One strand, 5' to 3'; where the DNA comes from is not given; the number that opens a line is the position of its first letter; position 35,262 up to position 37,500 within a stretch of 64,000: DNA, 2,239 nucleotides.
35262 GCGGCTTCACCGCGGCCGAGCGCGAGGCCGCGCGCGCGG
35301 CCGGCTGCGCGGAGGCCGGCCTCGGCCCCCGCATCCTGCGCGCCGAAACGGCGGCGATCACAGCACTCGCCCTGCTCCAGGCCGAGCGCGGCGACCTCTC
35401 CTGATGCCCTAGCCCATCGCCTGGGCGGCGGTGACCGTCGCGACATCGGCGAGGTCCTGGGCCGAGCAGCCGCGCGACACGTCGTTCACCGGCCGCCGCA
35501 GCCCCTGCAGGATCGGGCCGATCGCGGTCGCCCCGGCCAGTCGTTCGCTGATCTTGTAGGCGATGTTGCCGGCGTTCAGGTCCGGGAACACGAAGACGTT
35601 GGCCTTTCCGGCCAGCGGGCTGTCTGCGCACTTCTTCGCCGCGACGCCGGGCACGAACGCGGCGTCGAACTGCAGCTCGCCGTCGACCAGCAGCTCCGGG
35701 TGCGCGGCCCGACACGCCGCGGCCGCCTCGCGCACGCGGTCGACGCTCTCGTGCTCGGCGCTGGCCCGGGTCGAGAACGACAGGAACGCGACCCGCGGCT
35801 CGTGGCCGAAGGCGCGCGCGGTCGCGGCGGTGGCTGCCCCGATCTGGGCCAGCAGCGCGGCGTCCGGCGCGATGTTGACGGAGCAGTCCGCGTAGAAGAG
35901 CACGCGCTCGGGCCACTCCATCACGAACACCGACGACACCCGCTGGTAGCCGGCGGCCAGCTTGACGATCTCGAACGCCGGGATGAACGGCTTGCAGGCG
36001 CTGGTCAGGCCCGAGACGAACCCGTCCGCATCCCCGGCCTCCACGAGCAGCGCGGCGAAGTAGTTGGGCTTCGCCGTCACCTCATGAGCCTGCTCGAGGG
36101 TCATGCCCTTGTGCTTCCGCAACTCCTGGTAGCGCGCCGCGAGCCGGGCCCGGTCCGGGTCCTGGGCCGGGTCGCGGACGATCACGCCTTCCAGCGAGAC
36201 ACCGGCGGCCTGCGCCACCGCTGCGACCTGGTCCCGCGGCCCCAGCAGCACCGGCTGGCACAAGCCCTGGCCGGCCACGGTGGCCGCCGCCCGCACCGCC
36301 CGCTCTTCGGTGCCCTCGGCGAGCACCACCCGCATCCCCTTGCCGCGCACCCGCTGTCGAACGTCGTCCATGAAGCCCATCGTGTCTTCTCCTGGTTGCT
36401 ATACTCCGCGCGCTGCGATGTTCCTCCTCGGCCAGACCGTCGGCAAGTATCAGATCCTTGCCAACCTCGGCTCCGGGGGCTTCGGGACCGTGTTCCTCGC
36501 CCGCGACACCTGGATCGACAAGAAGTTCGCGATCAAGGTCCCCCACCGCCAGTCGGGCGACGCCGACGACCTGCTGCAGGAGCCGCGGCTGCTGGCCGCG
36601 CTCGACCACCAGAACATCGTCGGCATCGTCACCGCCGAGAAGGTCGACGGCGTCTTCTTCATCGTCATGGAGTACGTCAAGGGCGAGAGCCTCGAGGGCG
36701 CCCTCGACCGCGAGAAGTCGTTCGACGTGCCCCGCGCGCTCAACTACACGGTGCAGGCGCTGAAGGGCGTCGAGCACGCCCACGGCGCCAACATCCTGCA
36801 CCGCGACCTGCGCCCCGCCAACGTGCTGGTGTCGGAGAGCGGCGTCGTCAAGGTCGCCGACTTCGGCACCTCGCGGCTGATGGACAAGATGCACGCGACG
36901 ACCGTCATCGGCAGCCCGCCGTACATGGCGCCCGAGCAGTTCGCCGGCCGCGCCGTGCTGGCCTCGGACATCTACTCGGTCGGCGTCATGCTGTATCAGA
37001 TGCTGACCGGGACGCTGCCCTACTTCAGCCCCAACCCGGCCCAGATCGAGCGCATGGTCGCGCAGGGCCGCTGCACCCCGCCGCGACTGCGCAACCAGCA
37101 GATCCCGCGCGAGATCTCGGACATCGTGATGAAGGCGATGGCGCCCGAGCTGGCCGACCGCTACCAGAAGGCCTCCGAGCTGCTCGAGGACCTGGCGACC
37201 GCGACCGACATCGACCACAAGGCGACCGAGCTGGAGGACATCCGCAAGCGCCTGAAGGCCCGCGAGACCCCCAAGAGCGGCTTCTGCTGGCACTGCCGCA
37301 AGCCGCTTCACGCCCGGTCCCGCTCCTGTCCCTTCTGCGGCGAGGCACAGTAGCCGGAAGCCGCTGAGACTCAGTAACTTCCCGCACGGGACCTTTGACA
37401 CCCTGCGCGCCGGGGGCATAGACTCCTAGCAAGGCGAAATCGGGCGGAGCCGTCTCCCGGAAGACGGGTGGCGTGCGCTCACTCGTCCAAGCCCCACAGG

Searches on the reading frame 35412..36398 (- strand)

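Call 19: search_protein_families(library=pfam, proteins=[window:35412-36398:-], max_evalue=0.0001)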
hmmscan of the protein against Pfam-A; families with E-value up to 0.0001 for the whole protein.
window:35412-36398:- (329 aa): 1 family
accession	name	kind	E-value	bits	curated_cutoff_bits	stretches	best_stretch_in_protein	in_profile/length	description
PF01515.24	PTA_PTB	-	8.9e-112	374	24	1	9-324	2-319/319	Phosphate acetyl/butaryl transferase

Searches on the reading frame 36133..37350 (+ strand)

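Call 19: search_protein_families(library=pfam, proteins=[window:36133-37350:+], max_evalue=0.0001)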
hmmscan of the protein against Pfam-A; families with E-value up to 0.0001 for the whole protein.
window:36133-37350:+ (406 aa): 4 families
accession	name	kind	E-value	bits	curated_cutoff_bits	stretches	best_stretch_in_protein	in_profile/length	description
PF00069.31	Pkinase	-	7.4e-50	170.2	31.7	1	106-348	1-255/263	Protein kinase domain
PF07714.23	PK_Tyr_Ser-Thr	-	1.8e-37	129.5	23.1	1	108-345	3-250/258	Protein tyrosine and serine/threonine kinase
PF01636.29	APH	-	4.2e-07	30.4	23.2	0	130-208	21-102/239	Phosphotransferase enzyme family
PF03109.22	ABC1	-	2.2e-05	24.2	22.9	0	176-254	144-221/244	ABC1 atypical kinase-like domain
